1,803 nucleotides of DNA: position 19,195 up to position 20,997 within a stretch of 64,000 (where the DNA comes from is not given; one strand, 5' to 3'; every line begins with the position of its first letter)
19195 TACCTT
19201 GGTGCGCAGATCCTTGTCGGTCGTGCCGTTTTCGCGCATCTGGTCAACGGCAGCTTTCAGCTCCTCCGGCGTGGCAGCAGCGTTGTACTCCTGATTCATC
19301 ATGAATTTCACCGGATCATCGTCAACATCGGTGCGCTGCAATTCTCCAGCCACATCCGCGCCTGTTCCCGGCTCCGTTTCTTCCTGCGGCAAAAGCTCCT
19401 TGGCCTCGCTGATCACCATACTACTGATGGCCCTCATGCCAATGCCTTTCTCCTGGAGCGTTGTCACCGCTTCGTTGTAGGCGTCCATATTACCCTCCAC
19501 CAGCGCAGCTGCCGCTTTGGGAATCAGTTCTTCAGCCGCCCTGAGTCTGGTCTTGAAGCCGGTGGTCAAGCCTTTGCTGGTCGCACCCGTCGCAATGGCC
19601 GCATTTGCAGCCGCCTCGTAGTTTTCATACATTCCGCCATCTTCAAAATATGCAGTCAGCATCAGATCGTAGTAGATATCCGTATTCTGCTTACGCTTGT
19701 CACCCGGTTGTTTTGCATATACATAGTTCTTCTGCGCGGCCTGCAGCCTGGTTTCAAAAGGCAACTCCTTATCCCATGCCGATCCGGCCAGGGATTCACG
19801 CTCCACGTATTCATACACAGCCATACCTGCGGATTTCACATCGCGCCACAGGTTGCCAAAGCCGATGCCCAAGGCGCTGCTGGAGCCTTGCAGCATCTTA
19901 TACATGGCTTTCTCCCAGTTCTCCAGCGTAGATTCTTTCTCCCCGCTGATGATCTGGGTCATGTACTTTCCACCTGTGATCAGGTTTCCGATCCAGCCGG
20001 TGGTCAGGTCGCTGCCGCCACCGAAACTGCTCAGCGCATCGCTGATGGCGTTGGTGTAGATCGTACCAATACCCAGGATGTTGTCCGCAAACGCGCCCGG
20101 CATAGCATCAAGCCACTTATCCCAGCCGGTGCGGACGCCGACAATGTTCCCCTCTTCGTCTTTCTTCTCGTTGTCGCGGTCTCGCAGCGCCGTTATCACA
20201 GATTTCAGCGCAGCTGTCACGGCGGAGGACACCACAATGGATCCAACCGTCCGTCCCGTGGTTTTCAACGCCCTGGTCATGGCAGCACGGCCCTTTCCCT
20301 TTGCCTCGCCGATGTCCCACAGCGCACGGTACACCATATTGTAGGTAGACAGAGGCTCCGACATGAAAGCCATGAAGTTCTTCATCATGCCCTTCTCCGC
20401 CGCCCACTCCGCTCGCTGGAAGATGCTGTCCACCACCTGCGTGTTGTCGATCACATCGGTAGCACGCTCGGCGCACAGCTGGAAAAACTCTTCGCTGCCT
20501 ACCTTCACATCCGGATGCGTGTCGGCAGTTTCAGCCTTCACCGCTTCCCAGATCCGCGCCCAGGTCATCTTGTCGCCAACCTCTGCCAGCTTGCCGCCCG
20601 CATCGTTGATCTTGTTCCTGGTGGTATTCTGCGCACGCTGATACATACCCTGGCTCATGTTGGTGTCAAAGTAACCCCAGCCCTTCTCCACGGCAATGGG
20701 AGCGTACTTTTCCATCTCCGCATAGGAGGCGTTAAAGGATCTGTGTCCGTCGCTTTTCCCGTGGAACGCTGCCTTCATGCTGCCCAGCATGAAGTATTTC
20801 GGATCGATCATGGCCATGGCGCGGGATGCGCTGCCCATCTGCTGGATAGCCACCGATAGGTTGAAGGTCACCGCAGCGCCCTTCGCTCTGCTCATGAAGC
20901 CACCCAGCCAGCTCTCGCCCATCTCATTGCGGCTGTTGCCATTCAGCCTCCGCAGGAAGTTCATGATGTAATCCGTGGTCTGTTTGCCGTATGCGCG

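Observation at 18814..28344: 3176-aa single ORF with several enzyme-like modules: candidate polyvalent (injected effector) protein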

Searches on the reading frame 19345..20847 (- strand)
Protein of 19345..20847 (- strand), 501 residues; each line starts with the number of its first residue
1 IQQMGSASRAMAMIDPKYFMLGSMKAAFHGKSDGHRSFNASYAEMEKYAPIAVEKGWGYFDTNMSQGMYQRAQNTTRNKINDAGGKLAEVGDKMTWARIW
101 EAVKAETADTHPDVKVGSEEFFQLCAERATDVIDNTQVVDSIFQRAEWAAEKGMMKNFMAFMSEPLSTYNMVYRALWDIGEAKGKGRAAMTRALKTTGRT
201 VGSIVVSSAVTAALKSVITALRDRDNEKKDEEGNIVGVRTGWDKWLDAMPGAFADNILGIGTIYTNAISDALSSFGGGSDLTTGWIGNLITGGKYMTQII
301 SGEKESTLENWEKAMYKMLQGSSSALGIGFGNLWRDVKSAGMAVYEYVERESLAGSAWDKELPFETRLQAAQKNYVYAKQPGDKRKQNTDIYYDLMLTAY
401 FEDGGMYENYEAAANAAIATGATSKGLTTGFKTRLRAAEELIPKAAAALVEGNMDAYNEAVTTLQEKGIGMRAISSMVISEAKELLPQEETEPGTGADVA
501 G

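Call 8: search_protein_families(library=pfam, proteins=[window:19345-20847:-], max_evalue=5)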
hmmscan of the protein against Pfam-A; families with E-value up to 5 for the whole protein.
window:19345-20847:- (501 aa): 1 family
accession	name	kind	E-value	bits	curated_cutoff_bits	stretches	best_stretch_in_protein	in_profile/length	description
PF08681.18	TacA1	-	3.1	8.3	21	1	186-216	10-40/80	Antitoxin TacA 1-like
